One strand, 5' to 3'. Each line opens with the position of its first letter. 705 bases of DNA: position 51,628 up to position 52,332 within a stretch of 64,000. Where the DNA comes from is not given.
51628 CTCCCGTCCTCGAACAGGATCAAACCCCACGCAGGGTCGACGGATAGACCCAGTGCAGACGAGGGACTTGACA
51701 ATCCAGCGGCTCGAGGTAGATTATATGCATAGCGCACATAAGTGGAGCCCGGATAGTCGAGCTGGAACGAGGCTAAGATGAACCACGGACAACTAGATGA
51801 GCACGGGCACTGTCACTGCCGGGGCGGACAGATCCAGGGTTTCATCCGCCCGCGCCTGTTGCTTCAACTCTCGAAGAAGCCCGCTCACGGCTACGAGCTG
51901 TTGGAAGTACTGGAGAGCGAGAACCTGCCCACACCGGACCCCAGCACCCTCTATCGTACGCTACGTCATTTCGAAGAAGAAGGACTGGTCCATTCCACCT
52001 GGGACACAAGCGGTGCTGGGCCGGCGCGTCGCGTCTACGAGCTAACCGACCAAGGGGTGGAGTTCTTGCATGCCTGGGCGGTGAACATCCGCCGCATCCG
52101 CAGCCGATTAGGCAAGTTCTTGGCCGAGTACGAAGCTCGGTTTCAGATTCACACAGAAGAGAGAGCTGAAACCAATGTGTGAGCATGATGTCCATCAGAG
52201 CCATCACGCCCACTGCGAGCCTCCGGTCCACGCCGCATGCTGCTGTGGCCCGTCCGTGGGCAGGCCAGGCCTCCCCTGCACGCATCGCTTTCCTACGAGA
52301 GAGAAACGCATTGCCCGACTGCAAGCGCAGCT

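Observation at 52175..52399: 74-aa His/Cys-rich coiled-coil ORF overlapping the PadR stop; PadR itself carries an HGHCHC tail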

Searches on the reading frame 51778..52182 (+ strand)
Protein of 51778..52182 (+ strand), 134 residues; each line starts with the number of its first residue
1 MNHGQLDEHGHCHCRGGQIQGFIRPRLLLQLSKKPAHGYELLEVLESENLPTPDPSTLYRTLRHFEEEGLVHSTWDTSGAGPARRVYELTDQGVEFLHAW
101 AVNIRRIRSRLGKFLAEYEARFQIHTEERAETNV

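Call 3: search_protein_families(library=pfam, proteins=[window:51778-52182:+], max_evalue=1)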
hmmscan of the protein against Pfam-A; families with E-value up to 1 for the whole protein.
window:51778-52182:+ (134 aa): 10 families
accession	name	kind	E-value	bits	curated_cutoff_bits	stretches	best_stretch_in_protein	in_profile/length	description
PF03551.20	PadR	-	5.9e-18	65.1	27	1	28-98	2-74/75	Transcriptional regulator PadR-like family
PF25213.1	HVO_A0261_N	-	0.004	17.4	35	1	24-93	13-67/86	HVO_A0261 N-terminal domain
PF01475.25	FUR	-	0.0042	17.7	23.1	1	56-77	44-65/121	Ferric uptake regulator family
PF13814.12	Replic_Relax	-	0.0047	17.5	25.3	1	56-126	27-98/191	Replication-relaxation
PF01638.23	HxlR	-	0.0097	16.2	20.8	1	49-95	27-71/91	HxlR-like helix-turn-helix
PF13565.12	HTH_32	-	0.024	15.6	33.7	1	57-101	1-41/73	Homeodomain-like domain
PF04458.17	DUF505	-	0.034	13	28.7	1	58-115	367-421/622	Protein of unknown function (DUF505)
PF00376.29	MerR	-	0.045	14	28.2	1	60-79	14-33/38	MerR family regulatory protein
PF14609.11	GCP5-Mod21_N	-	0.06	14.2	27.8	1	27-77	32-82/86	Gamma-Tubulin ring complex non-core subunit mod21, N-terminal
PF22194.2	F-93_WHD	-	0.12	13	28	1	53-93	27-62/62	F-93, winged-helix domain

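Call 4: search_protein_families(library=ncbifam, proteins=[window:51778-52182:+], max_evalue=1)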
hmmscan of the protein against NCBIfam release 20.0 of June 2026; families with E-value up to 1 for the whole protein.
window:51778-52182:+ (134 aa): 6 families
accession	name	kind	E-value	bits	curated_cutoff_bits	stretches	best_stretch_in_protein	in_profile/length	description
TIGR02719.1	repress_PhaQ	equivalog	1.3e-21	77.3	139.35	1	20-121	22-123/138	poly-beta-hydroxybutyrate-responsive repressor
TIGR03433.1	padR_acidobact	paralog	2.9e-10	40.1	101.8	1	27-115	9-99/101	PadR family transcriptional regulator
NF006931.0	PRK09416.1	equivalog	1.2e-07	31.9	112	1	28-106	48-124/135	PadR family transcriptional regulator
NF053635.1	TransRegRv3488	equivalog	3.9e-06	27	140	1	54-105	39-89/98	Rv3488 family transcriptional regulator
NF008646.0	PRK11639.1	equivalog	0.0056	16.4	167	1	31-74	37-79/171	zinc uptake transcriptional repressor Zur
NF041230.1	BagL_FevM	exception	0.037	14.1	230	1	54-119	67-130/145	MarR family transcriptional regulator BagL/FevM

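Call 7: find_homologous_proteins(query=window:51778-52179:+)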
Query window:51778-52179:+ (134 aa): 621 proteins with E <= 0.001 among 646 candidates; the best 120 are listed.
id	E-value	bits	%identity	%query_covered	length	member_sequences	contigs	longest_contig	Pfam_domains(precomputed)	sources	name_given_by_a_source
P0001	7.6e-87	306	100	100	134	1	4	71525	PF03551.21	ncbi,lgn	-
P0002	1.0e-70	254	86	96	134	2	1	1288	PF03551.21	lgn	-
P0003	2.9e-70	252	88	96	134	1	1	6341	PF03551.21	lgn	-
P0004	9.0e-70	251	84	100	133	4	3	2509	PF03551.21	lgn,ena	-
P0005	1.3e-69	250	82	100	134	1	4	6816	PF03551.21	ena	-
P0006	1.6e-69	250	82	100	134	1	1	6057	PF03551.21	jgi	jgi:poly-beta-hydroxybutyrate-responsive repressor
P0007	5.7e-68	245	81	100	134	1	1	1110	PF03551.21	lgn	-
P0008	2.1e-67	243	81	100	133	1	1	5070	PF03551.21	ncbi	-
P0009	3.5e-66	239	83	95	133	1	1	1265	PF03551.21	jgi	-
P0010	8.1e-66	238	83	95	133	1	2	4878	PF03551.21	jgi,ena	-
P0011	4.2e-65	236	78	100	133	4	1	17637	PF03551.21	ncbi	-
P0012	2.0e-64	234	82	94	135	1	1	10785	PF03551.21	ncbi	ncbi:MAG: helix-turn-helix transcriptional regulator [Chloroflexota bacterium]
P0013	2.1e-64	233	78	100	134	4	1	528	PF03551.21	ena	-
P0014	2.7e-64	233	80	95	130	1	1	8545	PF03551.21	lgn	-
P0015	4.1e-63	229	76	100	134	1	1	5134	PF03551.21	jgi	-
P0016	5.3e-63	229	78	100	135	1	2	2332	PF03551.21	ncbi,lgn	-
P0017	7.1e-63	229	76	98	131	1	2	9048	PF03551.21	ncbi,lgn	-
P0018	1.6e-62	227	77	95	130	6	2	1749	PF03551.21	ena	-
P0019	3.1e-62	226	85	87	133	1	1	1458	PF03551.21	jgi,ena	jgi:PadR family transcriptional regulator, regulatory protein PadR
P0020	4.1e-62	226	80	93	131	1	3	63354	PF03551.21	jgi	-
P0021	9.2e-62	225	83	90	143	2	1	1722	PF03551.21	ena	-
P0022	8.8e-61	222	78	96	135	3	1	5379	PF03551.21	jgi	-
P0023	3.2e-59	217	82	89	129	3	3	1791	PF03551.21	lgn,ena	-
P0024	3.4e-59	217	78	91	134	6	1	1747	PF03551.21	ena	-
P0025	2.4e-57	211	73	95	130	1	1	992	PF03551.21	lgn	-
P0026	2.3e-53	198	71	96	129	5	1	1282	PF03551.21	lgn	-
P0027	2.6e-52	194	75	84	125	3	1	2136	PF03551.21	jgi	-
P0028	1.3e-51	192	69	92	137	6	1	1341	PF03551.21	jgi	jgi:poly-beta-hydroxybutyrate-responsive repressor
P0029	9.8e-51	189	69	91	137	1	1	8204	PF03551.21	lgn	-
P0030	3.1e-49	184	70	87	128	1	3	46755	PF03551.21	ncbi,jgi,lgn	ncbi:MAG: PadR family transcriptional regulator [Anaerolineae bacterium]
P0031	1.9e-48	182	68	86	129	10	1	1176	PF03551.21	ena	-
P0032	2.4e-48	181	72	82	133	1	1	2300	PF03551.21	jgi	jgi:poly-beta-hydroxybutyrate-responsive repressor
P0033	1.4e-47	179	70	87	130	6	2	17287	PF03551.21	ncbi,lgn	ncbi:MAG: helix-turn-helix transcriptional regulator [Anaerolineales bacterium]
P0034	2.6e-47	178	67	91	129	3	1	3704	PF03551.21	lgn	-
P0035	2.9e-47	178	63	93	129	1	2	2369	PF03551.21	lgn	-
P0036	6.0e-47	177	63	92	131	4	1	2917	PF03551.21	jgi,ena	-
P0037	9.8e-47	176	64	90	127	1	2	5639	PF03551.21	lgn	-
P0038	1.1e-46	176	70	86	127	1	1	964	PF03551.21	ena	-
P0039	1.2e-46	176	63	88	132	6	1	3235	PF03551.21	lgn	-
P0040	1.3e-46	176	63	86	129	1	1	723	PF03551.21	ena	-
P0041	1.3e-46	176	72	84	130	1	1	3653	PF03551.21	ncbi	ncbi:MAG: helix-turn-helix transcriptional regulator [Chloroflexota bacterium]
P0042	1.5e-46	176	60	96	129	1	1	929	PF03551.21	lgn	-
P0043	1.7e-46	176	70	89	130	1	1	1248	PF03551.21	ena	-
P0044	1.8e-46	175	68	83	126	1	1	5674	PF03551.21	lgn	-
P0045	2.0e-46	175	67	83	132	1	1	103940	PF03551.21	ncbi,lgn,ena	-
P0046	2.1e-46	175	66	86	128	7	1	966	PF03551.21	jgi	-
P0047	2.2e-46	175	63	92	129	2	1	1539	PF03551.21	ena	-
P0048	2.5e-46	175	65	90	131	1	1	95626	PF03551.21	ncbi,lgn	-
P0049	4.2e-46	174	66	86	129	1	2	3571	PF03551.21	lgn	-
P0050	4.6e-46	174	64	86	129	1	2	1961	PF03551.21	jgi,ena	-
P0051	6.1e-46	174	66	86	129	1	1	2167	PF03551.21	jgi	jgi:PadR family transcriptional regulator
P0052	7.9e-46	173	62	92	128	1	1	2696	PF03551.21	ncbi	-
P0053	1.0e-45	173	67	85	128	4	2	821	PF03551.21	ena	-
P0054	1.1e-45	173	63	95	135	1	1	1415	PF03551.21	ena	-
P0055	1.4e-45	173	66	83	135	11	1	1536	PF03551.21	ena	-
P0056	1.5e-45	172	63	94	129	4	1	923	PF03551.21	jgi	jgi:PadR family transcriptional regulator PadR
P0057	1.5e-45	172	64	94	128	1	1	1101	PF03551.21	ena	-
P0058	1.8e-45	172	63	90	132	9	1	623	PF03551.21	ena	-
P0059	1.8e-45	172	66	86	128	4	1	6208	PF03551.21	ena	-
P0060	2.0e-45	172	64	86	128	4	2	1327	PF03551.21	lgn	-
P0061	2.8e-45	172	66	86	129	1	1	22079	PF03551.21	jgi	jgi:PadR family transcriptional regulator, regulatory protein PadR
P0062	2.9e-45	172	67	86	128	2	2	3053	PF03551.21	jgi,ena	-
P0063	2.9e-45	172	65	89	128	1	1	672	PF03551.21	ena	-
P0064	4.0e-45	171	67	86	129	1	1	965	PF03551.21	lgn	-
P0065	4.7e-45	171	66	86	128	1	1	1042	PF03551.21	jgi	jgi:PadR family transcriptional regulator, regulatory protein PadR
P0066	4.8e-45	171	65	85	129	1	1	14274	PF03551.21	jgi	jgi:PadR family transcriptional regulator PadR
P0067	5.1e-45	171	65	87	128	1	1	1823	PF03551.21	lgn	-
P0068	5.1e-45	171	68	84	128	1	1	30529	PF03551.21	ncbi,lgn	-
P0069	5.2e-45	171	64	87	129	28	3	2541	PF03551.21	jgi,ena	-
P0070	5.4e-45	171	63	86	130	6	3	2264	PF03551.21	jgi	jgi:PadR family transcriptional regulator PadR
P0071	5.4e-45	171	60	96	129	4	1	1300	PF03551.21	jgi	jgi:PadR family transcriptional regulator, regulatory protein PadR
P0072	5.5e-45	171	67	84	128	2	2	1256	PF03551.21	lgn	-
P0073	6.6e-45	170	66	86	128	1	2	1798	PF03551.21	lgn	-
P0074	6.7e-45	170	65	87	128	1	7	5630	PF03551.21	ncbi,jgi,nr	ncbi:MAG: PadR family transcriptional regulator [Chloroflexi bacterium]|nr:PadR family transcription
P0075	8.0e-45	170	65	86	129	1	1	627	PF03551.21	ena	-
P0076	8.6e-45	170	63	93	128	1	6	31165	PF03551.21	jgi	-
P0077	9.6e-45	170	65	85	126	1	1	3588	PF03551.21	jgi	jgi:PadR family transcriptional regulator PadR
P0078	1.0e-44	170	65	93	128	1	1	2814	PF03551.21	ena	-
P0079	1.1e-44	170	63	94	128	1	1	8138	PF03551.21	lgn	-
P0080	1.1e-44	170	69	72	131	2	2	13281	PF03551.21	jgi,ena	-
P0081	1.4e-44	169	67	87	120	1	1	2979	PF03551.21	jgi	jgi:poly-beta-hydroxybutyrate-responsive repressor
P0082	1.6e-44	169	64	87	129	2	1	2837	PF03551.21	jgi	jgi:PadR family transcriptional regulator, regulatory protein PadR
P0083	1.6e-44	169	61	94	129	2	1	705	PF03551.21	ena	-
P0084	1.7e-44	169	66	86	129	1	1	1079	PF03551.21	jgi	jgi:PadR family transcriptional regulator PadR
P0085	2.0e-44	169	58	94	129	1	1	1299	PF03551.21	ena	-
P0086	2.6e-44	168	65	86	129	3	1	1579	PF03551.21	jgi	jgi:PadR family transcriptional regulator PadR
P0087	3.8e-44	168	66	86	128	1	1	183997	PF03551.21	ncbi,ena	-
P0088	4.9e-44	168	62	94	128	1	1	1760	PF03551.21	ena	-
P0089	5.3e-44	167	60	87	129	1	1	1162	PF03551.21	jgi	jgi:PadR family transcriptional regulator, regulatory protein PadR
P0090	6.3e-44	167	64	86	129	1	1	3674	PF03551.21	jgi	jgi:PadR family transcriptional regulator, regulatory protein PadR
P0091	7.2e-44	167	64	85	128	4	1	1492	PF03551.21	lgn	-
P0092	7.4e-44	167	65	87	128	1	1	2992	PF03551.21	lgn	-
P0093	8.3e-44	167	63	89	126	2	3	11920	PF03551.21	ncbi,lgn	ncbi:MAG: helix-turn-helix transcriptional regulator [Anaerolineales bacterium]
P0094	8.4e-44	167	78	72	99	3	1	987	PF03551.21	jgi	jgi:poly-beta-hydroxybutyrate-responsive repressor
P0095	1.3e-43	166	62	94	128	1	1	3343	PF03551.21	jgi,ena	-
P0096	1.4e-43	166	65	91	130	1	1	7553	PF03551.21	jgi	-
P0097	1.6e-43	166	61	95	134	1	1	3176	PF03551.21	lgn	-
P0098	1.6e-43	166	61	91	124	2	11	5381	PF03551.21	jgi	jgi:PadR family transcriptional regulator PadR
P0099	1.7e-43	166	65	86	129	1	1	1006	PF03551.21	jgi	jgi:PadR family transcriptional regulator PadR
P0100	1.7e-43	166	63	89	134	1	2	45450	PF03551.21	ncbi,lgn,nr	ncbi:MAG: helix-turn-helix transcriptional regulator [Anaerolineae bacterium]|nr:helix-turn-helix tr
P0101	2.1e-43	166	66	86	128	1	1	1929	PF03551.21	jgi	jgi:PadR family transcriptional regulator, regulatory protein PadR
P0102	2.2e-43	165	61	92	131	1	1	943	PF03551.21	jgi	jgi:PadR family transcriptional regulator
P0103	2.3e-43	165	63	87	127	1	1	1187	PF03551.21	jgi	jgi:PadR family transcriptional regulator, regulatory protein PadR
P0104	2.4e-43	165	65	76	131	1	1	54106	PF03551.21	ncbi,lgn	-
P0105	2.6e-43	165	67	80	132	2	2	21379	PF03551.21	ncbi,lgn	-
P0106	3.0e-43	165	65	84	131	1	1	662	PF03551.21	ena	-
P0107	3.8e-43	165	61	94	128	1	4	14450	PF03551.21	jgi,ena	-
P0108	4.5e-43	164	61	90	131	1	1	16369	PF03551.21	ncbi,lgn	-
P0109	5.0e-43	164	63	86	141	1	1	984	PF03551.21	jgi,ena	-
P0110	5.2e-43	164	60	91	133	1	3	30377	PF03551.21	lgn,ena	-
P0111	5.3e-43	164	62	92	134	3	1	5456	PF03551.21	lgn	-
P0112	5.4e-43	164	64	86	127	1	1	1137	PF03551.21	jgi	-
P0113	5.8e-43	164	61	90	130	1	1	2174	PF03551.21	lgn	-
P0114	6.5e-43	164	65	84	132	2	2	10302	PF03551.21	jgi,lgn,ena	jgi:PadR family transcriptional regulator, regulatory protein PadR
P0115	8.1e-43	164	63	86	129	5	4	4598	PF03551.21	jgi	-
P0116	9.2e-43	163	60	93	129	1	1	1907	PF03551.21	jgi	jgi:PadR family transcriptional regulator, regulatory protein PadR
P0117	1.0e-42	163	61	88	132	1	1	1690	PF03551.21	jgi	-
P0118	1.0e-42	163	66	81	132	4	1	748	PF03551.21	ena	-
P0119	1.1e-42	163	63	87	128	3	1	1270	PF03551.21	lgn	-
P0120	1.2e-42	163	63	91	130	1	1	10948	PF03551.21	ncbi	ncbi:MAG: helix-turn-helix transcriptional regulator [Chloroflexia bacterium]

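Call 9: find_related_loci(query=A1, collection=genome_contigs, flank=4000)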
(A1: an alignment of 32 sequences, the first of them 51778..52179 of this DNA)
Query A1 (134 aa) in genome_contigs; peptide patterns used: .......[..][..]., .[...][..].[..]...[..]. (x = any residue, [..] = any of these).
238 stretches matched a pattern; 173 encode a relative of the query (tblastn E <= 1e-3); the best 80 are kept; 80 distinct loci.
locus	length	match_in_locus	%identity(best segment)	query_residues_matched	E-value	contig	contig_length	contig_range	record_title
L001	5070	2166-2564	81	1-134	3e-70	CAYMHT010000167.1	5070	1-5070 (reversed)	MAG TPA_asm: uncultured Anaerolineales bacterium isolate SRP319275_co2_51 genome assembly, contig: NODE_19396_length_507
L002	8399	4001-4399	78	1-134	2e-68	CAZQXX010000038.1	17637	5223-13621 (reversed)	MAG TPA_asm: uncultured Anaerolineales bacterium isolate SRP319275_co2_291 genome assembly, contig: NODE_2618_length_176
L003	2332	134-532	78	1-134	2e-67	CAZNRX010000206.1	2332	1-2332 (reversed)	MAG TPA_asm: uncultured Anaerolineales bacterium isolate binchicken_co17_270 genome assembly, contig: NODE_77897_length_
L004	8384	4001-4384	83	7-134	5e-65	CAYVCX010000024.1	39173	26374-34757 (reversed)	MAG TPA_asm: uncultured Anaerolineales bacterium isolate SRP141376_co1_360 genome assembly, contig: NODE_2442_length_391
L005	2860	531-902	79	1-124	5e-65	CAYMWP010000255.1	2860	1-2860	MAG TPA_asm: uncultured Anaerolineales bacterium isolate binchicken_co334_151 genome assembly, contig: NODE_78964_length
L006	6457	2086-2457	77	1-124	2e-64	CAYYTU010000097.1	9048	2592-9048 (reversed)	MAG TPA_asm: uncultured Anaerolineales bacterium isolate binchicken_co17_286 genome assembly, contig: NODE_15824_length_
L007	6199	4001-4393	73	1-131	1e-63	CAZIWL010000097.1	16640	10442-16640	MAG TPA_asm: uncultured Anaerolineales bacterium isolate binchicken_co334_394 genome assembly, contig: NODE_6028_length_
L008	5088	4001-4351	70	9-125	2e-52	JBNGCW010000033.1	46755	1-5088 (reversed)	MAG: Anaerolineae bacterium isolate E05-010 bin29.fa-33, whole genome shotgun sequence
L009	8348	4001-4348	70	12-127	3e-51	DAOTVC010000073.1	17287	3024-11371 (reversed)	MAG TPA_asm: Anaerolineae bacterium isolate F7_115 k211_696759, whole genome shotgun sequence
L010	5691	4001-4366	66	4-126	1e-50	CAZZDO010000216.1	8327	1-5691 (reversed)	MAG TPA_asm: uncultured Armatimonadia bacterium isolate SRP098346_co1_170 genome assembly, contig: NODE_11574_length_832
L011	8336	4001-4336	67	12-122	2e-50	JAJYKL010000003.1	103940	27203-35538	MAG: Chloroflexi bacterium isolate DBS2-1.bin38 NODE_326_length_103940_cov_2.645921, whole genome shotgun sequence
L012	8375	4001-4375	61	7-129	2e-50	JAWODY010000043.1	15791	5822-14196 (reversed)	MAG: Anaerolineales bacterium isolate BLK5-2.bin.74 k191_2084265, whole genome shotgun sequence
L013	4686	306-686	62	1-126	1e-50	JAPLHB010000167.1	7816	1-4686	MAG: Chloroflexota bacterium isolate LacPavin_0920_WC70_MAG_64_18 LacPavin_0920_WC70_scaffold_445695, whole genome shotg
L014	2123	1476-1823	65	7-122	2e-50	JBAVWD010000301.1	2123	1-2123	MAG: Anaerolineae bacterium isolate MFD01591_ilm_asm_bin2 k127_181589, whole genome shotgun sequence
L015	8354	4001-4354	62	12-129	6e-50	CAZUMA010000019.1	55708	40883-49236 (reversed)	MAG TPA_asm: uncultured Anaerolineales bacterium isolate SRP332253_co2_238 genome assembly, contig: NODE_462_length_5570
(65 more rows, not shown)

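Call 18: find_encoding_contigs(protein=P0001, flank=8000, max_places=4)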
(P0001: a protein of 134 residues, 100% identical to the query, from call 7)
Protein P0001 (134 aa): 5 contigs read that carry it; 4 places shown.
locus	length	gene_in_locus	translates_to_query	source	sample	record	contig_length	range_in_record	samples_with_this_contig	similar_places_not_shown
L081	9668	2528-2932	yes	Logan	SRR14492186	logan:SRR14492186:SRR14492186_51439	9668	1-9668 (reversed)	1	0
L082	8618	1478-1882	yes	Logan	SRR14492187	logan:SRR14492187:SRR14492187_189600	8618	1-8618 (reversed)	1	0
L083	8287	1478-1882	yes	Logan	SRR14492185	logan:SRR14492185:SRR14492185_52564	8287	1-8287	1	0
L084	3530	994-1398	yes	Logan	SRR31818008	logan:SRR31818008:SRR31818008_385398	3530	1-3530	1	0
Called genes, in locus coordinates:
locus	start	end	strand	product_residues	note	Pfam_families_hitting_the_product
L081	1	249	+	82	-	?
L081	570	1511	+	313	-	PF00005:ABC_tran, PF13304:AAA_21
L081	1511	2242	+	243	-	PF01061:ABC2_membrane, PF12698:ABC2_membrane_3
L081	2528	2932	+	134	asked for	PF03551:PadR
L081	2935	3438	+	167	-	-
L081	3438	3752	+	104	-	PF14525:AraC_binding_2 (weak), PF07883:Cupin_2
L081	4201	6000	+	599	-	PF00664:ABC_membrane, PF00005:ABC_tran, PF02463:SMC_N (faint)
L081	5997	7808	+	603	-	PF00664:ABC_membrane, PF02463:SMC_N (faint), PF00005:ABC_tran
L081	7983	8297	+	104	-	-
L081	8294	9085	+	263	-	PF02585:PIG-L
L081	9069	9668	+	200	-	?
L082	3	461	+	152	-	?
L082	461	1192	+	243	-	PF01061:ABC2_membrane, PF12698:ABC2_membrane_3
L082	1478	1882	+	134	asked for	PF03551:PadR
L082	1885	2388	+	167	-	-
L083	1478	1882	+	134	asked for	PF03551:PadR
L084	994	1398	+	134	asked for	PF03551:PadR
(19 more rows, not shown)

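Call 26: find_encoding_contigs(protein=P0020, flank=6000, max_places=1)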
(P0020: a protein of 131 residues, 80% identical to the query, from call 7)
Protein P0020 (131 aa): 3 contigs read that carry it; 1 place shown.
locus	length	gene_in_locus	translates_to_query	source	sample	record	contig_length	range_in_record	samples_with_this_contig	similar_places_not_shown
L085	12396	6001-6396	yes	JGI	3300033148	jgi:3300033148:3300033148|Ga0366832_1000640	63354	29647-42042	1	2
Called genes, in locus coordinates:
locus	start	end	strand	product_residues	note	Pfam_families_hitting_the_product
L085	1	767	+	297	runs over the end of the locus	PF02653:BPD_transp_2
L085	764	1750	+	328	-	PF02653:BPD_transp_2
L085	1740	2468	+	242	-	PF00005:ABC_tran, PF13304:AAA_21, PF12399:BCA_ABC_TP_C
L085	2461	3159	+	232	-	PF00005:ABC_tran, PF13304:AAA_21 (weak)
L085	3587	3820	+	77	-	-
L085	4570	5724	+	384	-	-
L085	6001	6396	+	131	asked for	PF03551:PadR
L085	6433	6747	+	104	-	PF07883:Cupin_2 (weak)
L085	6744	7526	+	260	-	PF02585:PIG-L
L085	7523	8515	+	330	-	PF00005:ABC_tran, PF13304:AAA_21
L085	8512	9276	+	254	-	PF01061:ABC2_membrane, PF12698:ABC2_membrane_3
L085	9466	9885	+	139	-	PF01695:IstB_IS21 (weak)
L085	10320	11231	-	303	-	PF13102:Phage_int_SAM_5 (weak), PF02899:Phage_int_SAM_1, PF00589:Phage_integrase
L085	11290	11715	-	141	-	-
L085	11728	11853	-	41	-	-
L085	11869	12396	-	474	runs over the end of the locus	PF17854:FtsK_alpha, PF01580:FtsK_SpoIIIE, PF10412:TrwB_AAD_bind (faint), PF13191:AAA_16 (faint), PF20703:nSTAND1 (weak), PF25199:nSTAND_NTPase5 (weak), PF01580:FtsK_SpoIIIE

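Call 27: find_encoding_contigs(protein=P0045, flank=6000, max_places=1)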
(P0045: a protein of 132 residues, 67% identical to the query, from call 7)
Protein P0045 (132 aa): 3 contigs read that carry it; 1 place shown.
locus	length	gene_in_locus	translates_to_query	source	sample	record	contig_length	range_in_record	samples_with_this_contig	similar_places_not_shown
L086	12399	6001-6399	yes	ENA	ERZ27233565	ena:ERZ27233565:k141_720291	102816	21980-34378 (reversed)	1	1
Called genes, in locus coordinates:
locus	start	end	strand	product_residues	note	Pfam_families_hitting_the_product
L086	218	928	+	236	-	PF02517:Rce1-like (weak)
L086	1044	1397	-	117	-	PF02861:Clp_N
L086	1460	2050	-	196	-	-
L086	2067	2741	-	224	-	PF01209:Ubie_methyltran, PF08241:Methyltransf_11, PF08242:Methyltransf_12, PF13489:Methyltransf_23, PF13649:Methyltransf_25, PF13847:Methyltransf_31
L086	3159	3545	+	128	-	-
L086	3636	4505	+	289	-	-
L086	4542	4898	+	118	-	-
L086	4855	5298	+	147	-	-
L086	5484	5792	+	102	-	PF02518:HATPase_c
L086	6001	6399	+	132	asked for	PF03551:PadR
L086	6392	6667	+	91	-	-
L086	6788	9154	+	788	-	PF00690:Cation_ATPase_N, PF00122:E1-E2_ATPase, PF00702:Hydrolase, PF08282:Hydrolase_3 (faint)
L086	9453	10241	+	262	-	PF02585:PIG-L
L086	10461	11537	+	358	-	PF02417:Chromate_transp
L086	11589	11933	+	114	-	PF00072:Response_reg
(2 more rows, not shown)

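Call 28: find_encoding_contigs(protein=P0087, flank=6000, max_places=1)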
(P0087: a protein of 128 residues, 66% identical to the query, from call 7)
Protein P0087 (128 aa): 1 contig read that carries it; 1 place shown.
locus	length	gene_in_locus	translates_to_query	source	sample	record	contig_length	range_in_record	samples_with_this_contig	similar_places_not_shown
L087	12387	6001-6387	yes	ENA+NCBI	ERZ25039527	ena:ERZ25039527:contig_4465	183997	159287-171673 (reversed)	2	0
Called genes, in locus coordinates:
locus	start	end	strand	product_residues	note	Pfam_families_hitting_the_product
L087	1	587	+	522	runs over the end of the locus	PF25975:CzcB_C (faint), PF25967:RND-MFP_C (weak)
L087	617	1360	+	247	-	PF00005:ABC_tran, PF02463:SMC_N (faint), PF13304:AAA_21 (faint)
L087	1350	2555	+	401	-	PF12704:MacB_PCD, PF02687:FtsX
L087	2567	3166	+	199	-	-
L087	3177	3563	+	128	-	-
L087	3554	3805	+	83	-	-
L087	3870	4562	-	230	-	PF00027:cNMP_binding, PF12802:MarR_2 (faint), PF13545:HTH_Crp_2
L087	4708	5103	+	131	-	-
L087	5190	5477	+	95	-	PF04972:BON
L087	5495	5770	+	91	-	-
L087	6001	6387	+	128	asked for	PF03551:PadR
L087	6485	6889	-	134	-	-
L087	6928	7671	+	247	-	PF02585:PIG-L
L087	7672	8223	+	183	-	PF00005:ABC_tran, PF13304:AAA_21 (weak)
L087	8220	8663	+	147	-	-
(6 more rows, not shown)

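Call 29: find_encoding_contigs(protein=P0100, flank=6000, max_places=1)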
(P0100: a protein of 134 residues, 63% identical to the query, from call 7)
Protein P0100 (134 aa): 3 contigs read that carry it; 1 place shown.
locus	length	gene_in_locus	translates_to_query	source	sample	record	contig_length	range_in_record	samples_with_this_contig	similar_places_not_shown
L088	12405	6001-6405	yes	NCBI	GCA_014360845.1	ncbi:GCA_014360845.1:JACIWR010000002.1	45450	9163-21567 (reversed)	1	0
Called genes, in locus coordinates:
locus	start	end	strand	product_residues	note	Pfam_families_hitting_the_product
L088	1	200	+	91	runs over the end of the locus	PF01883:FeS_assembly_P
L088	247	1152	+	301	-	PF00005:ABC_tran, PF13304:AAA_21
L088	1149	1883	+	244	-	PF01061:ABC2_membrane, PF12698:ABC2_membrane_3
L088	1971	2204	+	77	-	PF00462:Glutaredoxin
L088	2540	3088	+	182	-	PF04060:FeS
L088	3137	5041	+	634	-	PF00462:Glutaredoxin (faint), PF05768:Glrx-like (faint)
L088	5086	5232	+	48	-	-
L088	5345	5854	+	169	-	PF13484:Fer4_16 (faint), PF00037:Fer4 (faint), PF13237:Fer4_10 (weak), PF12837:Fer4_6 (faint), PF12838:Fer4_7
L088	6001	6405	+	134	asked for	PF03551:PadR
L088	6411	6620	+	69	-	-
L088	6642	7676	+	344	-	PF00005:ABC_tran, PF13304:AAA_21, PF13732:DrrA1-3_C (faint)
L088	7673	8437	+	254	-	PF01061:ABC2_membrane, PF12698:ABC2_membrane_3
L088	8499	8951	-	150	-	PF01850:PIN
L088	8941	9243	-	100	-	-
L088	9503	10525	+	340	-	PF00356:LacI, PF00532:Peripla_BP_1, PF13407:Peripla_BP_4, PF13377:Peripla_BP_3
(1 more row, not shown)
